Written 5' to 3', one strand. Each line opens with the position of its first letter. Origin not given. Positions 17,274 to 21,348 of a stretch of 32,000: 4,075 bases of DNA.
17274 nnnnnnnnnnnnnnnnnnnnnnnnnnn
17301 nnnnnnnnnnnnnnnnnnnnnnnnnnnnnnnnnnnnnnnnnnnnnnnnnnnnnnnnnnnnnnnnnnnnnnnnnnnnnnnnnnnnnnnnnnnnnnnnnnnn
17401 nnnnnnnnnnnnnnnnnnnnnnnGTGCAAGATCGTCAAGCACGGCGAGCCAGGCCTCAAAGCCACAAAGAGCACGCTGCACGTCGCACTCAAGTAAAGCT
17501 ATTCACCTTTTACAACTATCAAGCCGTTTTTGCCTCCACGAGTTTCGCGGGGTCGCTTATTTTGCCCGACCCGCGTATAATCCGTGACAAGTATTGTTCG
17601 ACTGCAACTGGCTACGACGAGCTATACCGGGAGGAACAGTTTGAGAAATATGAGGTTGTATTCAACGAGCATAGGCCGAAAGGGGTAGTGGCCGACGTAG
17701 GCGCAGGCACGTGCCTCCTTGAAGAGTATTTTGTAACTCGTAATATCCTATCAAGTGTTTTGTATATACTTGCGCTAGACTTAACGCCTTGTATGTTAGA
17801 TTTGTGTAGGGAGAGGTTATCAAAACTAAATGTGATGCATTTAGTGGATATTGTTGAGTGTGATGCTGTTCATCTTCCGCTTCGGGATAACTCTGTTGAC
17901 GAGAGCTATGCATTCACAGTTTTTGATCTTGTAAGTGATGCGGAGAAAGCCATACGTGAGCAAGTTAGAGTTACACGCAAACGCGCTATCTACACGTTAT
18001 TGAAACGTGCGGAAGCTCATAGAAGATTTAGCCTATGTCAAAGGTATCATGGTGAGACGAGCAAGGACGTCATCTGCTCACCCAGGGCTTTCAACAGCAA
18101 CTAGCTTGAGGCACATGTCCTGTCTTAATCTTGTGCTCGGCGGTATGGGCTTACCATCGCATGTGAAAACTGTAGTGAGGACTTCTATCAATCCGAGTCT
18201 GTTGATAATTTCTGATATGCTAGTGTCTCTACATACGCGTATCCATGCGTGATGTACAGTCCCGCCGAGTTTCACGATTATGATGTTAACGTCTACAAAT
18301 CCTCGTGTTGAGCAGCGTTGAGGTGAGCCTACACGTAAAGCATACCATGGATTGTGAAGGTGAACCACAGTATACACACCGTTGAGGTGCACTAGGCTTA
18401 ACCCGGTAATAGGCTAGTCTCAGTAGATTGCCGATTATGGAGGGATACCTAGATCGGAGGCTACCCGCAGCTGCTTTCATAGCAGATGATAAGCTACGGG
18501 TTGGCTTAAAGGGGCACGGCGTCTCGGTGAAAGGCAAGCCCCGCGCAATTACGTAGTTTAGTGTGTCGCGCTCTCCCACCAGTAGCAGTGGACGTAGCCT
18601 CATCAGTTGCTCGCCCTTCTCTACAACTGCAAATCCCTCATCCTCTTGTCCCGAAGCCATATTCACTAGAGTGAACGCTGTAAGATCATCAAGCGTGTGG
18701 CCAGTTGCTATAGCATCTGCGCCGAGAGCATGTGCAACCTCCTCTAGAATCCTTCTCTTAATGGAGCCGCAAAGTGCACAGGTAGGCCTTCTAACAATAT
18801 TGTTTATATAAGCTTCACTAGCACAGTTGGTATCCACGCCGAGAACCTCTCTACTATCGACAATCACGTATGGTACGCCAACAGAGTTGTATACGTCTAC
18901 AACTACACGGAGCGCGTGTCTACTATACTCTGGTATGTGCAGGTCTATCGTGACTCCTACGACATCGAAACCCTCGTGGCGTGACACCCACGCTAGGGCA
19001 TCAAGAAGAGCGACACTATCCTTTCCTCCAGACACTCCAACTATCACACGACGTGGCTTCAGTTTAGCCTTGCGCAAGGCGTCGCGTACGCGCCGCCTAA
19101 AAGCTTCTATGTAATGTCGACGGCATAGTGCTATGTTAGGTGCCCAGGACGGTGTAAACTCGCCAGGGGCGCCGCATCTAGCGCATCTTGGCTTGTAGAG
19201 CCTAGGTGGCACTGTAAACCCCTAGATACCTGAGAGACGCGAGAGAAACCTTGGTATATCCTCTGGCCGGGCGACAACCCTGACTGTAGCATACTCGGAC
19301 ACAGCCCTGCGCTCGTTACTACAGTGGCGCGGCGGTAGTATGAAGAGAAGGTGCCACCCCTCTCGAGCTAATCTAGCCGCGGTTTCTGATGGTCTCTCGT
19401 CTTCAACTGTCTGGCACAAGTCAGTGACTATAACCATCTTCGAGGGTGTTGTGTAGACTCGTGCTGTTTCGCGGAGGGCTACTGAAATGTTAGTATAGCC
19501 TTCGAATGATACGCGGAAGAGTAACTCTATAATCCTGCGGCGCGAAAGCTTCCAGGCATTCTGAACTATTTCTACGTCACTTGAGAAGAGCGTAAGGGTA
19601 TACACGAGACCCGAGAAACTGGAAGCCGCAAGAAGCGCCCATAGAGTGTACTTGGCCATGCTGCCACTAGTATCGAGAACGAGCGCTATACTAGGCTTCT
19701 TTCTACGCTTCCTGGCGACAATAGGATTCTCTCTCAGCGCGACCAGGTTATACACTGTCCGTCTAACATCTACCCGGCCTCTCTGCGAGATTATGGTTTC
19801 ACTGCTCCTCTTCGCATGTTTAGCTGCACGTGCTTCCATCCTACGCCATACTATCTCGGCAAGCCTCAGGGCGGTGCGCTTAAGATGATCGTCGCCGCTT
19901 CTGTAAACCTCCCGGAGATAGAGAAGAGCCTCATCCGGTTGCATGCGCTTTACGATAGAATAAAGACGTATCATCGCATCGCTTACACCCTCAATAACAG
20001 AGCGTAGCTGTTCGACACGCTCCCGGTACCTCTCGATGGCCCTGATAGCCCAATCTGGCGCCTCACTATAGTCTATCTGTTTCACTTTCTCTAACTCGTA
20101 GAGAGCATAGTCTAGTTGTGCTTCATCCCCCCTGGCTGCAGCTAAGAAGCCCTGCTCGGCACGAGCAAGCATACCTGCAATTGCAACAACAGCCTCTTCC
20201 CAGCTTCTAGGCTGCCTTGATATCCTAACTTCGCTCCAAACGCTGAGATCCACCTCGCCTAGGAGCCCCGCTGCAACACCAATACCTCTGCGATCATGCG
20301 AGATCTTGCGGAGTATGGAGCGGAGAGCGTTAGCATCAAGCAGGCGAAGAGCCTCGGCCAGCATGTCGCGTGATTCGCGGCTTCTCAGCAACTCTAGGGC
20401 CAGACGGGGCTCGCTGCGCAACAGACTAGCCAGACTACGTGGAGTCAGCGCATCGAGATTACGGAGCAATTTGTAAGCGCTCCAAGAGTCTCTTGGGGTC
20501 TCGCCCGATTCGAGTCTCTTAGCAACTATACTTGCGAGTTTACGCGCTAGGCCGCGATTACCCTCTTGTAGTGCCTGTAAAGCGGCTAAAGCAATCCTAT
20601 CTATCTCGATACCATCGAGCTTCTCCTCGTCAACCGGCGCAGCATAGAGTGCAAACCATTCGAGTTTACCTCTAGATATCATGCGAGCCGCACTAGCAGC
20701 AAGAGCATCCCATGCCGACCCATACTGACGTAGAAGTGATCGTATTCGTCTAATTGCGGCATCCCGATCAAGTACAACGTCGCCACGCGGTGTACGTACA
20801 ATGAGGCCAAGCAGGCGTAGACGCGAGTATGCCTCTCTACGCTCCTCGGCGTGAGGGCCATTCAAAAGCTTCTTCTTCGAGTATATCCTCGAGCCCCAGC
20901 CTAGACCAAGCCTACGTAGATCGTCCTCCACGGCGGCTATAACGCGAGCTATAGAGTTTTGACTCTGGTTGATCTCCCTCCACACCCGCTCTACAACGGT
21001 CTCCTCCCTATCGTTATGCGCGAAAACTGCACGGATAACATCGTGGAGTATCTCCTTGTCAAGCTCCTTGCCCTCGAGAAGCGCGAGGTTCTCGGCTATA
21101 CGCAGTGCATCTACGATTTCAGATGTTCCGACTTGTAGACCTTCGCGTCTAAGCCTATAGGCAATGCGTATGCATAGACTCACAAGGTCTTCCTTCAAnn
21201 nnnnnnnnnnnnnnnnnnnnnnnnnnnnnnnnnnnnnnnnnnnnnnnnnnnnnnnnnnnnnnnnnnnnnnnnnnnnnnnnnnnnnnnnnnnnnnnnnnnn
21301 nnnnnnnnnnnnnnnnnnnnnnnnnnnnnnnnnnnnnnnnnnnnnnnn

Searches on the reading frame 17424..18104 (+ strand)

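Call 13: search_protein_families(library=ncbifam, proteins=[window:17424-18104:+], max_evalue=0.00001)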
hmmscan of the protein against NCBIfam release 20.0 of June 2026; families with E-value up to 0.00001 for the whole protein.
window:17424-18104:+ (226 aa): 10 families
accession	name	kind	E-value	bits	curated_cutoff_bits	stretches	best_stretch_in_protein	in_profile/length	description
TIGR01934.1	MenG_MenH_UbiE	subfamily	3.1e-10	39.7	158.35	1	62-199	21-148/223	ubiquinone/menaquinone biosynthesis methyltransferase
NF041537.1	ArsM_AhpD_UU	exception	2.9e-09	36.2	510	1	88-185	79-173/345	arsenite methyltransferase/AhpD domain selenoprotein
NF052510.1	methyltran_MpqE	exception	4.8e-09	35.9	335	1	75-186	36-145/234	methyl-plastoquinone biosynthesis methyltransferase MpqE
NF001240.0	PRK00216.1-1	equivalog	1.2e-08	34.4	378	1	76-186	54-162/251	bifunctional demethylmenaquinone methyltransferase/2-methoxy-6-polyprenyl-1,4-benzoquinol methylase UbiE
NF001242.0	PRK00216.1-3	equivalog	1.5e-08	34.4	351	1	86-193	71-176/258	bifunctional demethylmenaquinone methyltransferase/2-methoxy-6-polyprenyl-1,4-benzoquinol methylase UbiE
NF047649.1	MTase_UXPK_star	exception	8.4e-08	31.6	460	1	84-186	76-175/283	methyltransferase/UXPK-star double selenoprotein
NF001244.0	PRK00216.1-5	equivalog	2.1e-07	30.5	216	1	63-196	31-157/236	bifunctional demethylmenaquinone methyltransferase/2-methoxy-6-polyprenyl-1,4-benzoquinol methylase UbiE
NF008823.0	PRK11873.1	subfamily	2.9e-07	30.3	263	1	87-185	79-174/272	arsenite methyltransferase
NF001241.0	PRK00216.1-2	equivalog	3.4e-07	30.1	327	1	80-186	46-141/231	demethylmenaquinone methyltransferase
TIGR02072.1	BioC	equivalog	1.6e-06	28.1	184.95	1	84-189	33-129/244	malonyl-ACP O-methyltransferase BioC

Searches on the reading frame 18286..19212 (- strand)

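Call 13: search_protein_families(library=ncbifam, proteins=[window:18286-19212:-], max_evalue=0.00001)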
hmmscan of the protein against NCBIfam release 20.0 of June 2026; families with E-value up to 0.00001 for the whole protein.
window:18286-19212:- (308 aa): 9 families
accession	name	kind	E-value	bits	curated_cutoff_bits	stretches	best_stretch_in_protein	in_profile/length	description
NF049949.1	tRNAsynTtuAPyrococ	equivalog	7.5e-36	123.8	450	1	18-296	10-289/292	tRNA-5-methyluridine(54) 2-sulfurtransferase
NF047749.1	tRNAThiolNcsA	equivalog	1.5e-23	83.5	500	1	10-299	3-318/322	tRNA 2-thiolation protein NcsA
NF007972.0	PRK10696.1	equivalog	3.9e-22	78.9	272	1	39-264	25-245/295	tRNA 2-thiocytidine(32) synthetase TtcA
TIGR02432.1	lysidine_TilS_N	equivalog_domain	3.9e-15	56.3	93.6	1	55-230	1-169/189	tRNA lysidine(34) synthetase TilS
NF001138.1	PRK00143.1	equivalog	8.2e-09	34.8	284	1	55-176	1-125/345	tRNA 2-thiouridine(34) synthase MnmA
TIGR00268.2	TIGR00268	equivalog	9.8e-07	28.3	150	1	51-179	11-126/259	ATP-dependent sacrificial sulfur transferase LarE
NF011258.0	PRK14664.1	equivalog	1.1e-06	28.1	680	1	53-173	5-117/362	tRNA 2-thiouridine(34) synthase MnmA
NF011259.0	PRK14665.1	equivalog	2.7e-06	26.6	364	1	53-175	5-124/360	tRNA 2-thiouridine(34) synthase MnmA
TIGR00269.1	TIGR00269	hypoth_equivalog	4e-06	27.1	62.75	1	204-297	2-101/104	TIGR00269 family protein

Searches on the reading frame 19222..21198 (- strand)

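Call 13: search_protein_families(library=ncbifam, proteins=[window:19222-21198:-], max_evalue=0.00001)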
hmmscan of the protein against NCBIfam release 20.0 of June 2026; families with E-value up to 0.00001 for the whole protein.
window:19222-21198:- (658 aa): 0 families

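Call 73: search_protein_families(library=pfam, proteins=[window:19222-21198:-], max_evalue=0.01)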
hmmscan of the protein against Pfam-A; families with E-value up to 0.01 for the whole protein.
window:19222-21198:- (658 aa): 3 families
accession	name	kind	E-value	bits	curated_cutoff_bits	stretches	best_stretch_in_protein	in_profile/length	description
PF05762.20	VWA_CoxE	-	1.6e-15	57.6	26.4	1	452-631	3-199/222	VWA domain containing CoxE-like protein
PF13519.12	VWA_2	-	0.00088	20.3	27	1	505-593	2-105/107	von Willebrand factor type A domain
PF18934.5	DUF5682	-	0.0013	17.6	26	1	5-230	265-472/727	Family of unknown function (DUF5682)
